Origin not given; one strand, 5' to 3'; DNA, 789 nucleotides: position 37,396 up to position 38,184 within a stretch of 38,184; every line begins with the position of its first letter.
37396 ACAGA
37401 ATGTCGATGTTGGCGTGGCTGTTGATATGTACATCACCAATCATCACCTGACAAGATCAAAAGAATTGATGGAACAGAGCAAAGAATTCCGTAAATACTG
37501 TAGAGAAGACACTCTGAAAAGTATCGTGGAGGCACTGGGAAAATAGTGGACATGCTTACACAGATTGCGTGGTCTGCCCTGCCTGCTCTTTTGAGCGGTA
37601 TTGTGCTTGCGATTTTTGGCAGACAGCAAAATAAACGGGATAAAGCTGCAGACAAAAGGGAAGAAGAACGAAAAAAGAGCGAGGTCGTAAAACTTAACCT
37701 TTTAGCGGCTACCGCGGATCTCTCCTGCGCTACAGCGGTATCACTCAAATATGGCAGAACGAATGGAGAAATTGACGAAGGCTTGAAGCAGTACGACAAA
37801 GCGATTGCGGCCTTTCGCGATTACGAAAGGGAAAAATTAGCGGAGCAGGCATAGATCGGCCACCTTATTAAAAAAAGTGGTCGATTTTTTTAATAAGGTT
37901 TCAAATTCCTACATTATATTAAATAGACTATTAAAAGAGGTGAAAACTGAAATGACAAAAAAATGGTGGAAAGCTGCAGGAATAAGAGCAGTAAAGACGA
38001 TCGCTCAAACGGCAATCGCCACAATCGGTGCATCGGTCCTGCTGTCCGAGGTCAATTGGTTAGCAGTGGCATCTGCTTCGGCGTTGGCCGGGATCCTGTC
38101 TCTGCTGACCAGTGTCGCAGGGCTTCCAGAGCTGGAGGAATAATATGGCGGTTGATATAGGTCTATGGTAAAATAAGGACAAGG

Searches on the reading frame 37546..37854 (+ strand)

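Call 25: search_protein_families(library=pfam, proteins=[window:37546-37854:+], max_evalue=0.05)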
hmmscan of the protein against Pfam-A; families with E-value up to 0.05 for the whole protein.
window:37546-37854:+ (102 aa): 0 families

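Call 57: search_protein_families(library=phrogs, proteins=[window:37546-37854:+], max_evalue=0.1)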
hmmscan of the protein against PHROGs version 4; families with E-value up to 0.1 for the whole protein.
window:37546-37854:+ (102 aa): 3 families
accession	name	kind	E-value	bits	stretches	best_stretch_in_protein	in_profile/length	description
phrog_9428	-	unknown function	6.4e-08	33.7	1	4-93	4-96/107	-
phrog_1350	-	lysis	0.0022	19.1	1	3-45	23-65/97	holin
phrog_5151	-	lysis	0.044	15.1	1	15-95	17-89/111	Rz-like spanin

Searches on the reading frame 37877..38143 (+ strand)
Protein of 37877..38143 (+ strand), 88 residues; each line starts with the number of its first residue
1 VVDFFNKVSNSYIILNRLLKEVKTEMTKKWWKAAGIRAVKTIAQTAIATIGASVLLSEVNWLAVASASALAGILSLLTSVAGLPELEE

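Call 25: search_protein_families(library=pfam, proteins=[window:37877-38143:+], max_evalue=0.05)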
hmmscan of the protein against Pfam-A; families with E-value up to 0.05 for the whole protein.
window:37877-38143:+ (88 aa): 1 family
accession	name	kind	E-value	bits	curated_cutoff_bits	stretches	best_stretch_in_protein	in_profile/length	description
PF16945.10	Phage_r1t_holin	-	3.3e-16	59.6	26.9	1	27-82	1-57/72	Putative lactococcus lactis phage r1t holin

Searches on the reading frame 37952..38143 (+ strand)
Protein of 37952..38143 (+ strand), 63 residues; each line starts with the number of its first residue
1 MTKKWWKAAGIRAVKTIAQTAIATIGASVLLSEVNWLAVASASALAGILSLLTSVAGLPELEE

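Call 52: find_encoding_contigs(protein=window:37952-38143:+, flank=3500, max_places=10)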
Protein window:37952-38143:+ (63 aa): 24 contigs read that carry it; 10 places shown.
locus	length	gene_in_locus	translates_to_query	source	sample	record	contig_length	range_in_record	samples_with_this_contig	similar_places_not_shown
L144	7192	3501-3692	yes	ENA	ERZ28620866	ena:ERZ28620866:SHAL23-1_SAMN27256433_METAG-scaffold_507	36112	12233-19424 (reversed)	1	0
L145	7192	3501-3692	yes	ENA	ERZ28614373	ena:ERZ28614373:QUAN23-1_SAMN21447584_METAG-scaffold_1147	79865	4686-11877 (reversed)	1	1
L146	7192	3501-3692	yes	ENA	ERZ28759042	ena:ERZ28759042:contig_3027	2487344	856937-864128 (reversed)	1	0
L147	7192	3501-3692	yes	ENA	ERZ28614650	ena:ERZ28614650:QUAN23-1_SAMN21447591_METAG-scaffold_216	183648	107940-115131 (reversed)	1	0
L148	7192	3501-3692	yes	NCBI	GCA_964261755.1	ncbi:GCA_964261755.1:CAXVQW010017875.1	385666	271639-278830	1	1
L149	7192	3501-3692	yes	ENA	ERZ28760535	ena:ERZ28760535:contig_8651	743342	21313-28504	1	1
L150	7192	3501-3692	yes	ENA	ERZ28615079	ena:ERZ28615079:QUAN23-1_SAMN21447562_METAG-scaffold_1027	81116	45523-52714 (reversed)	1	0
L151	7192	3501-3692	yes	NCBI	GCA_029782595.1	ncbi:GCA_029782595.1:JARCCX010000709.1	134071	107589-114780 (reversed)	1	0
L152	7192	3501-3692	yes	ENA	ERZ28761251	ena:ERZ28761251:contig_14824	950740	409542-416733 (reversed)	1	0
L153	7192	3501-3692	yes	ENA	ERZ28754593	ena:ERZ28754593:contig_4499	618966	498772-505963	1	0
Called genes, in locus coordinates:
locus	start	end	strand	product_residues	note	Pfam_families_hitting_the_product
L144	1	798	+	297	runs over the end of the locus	PF00801:PKD (faint), PF27332:TP_0781 (faint), PF13750:Big_3_3 (faint), PF17957:Big_7, PF19077:Big_13, PF09136:Glucodextran_B, PF19077:Big_13 (weak)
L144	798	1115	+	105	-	PF13754:Big_3_4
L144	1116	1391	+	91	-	-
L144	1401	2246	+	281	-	PF03406:Phage_fiber_2 (weak)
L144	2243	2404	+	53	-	-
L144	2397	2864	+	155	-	PF02839:CBM_5_12 (faint)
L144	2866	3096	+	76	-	-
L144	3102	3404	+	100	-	-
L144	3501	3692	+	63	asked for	PF16945:Phage_r1t_holin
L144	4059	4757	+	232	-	PF01510:Amidase_2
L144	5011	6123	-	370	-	PF14659:Phage_int_SAM_3, PF22022:Phage_int_M, PF00589:Phage_integrase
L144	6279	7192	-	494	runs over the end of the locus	PF07833:Cu_amine_oxidN1, PF00753:Lactamase_B, PF19583:ODP (weak)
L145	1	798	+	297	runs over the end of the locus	PF00801:PKD (faint), PF27332:TP_0781 (faint), PF13750:Big_3_3 (faint), PF17957:Big_7, PF19077:Big_13, PF09136:Glucodextran_B, PF19077:Big_13 (weak)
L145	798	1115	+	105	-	PF13754:Big_3_4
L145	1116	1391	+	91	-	-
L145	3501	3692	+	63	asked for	PF16945:Phage_r1t_holin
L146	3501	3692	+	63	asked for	PF16945:Phage_r1t_holin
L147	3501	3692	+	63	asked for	PF16945:Phage_r1t_holin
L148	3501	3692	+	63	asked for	PF16945:Phage_r1t_holin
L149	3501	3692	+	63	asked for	PF16945:Phage_r1t_holin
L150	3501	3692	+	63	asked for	PF16945:Phage_r1t_holin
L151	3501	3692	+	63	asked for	PF16945:Phage_r1t_holin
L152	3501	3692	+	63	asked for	PF16945:Phage_r1t_holin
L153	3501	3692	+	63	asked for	PF16945:Phage_r1t_holin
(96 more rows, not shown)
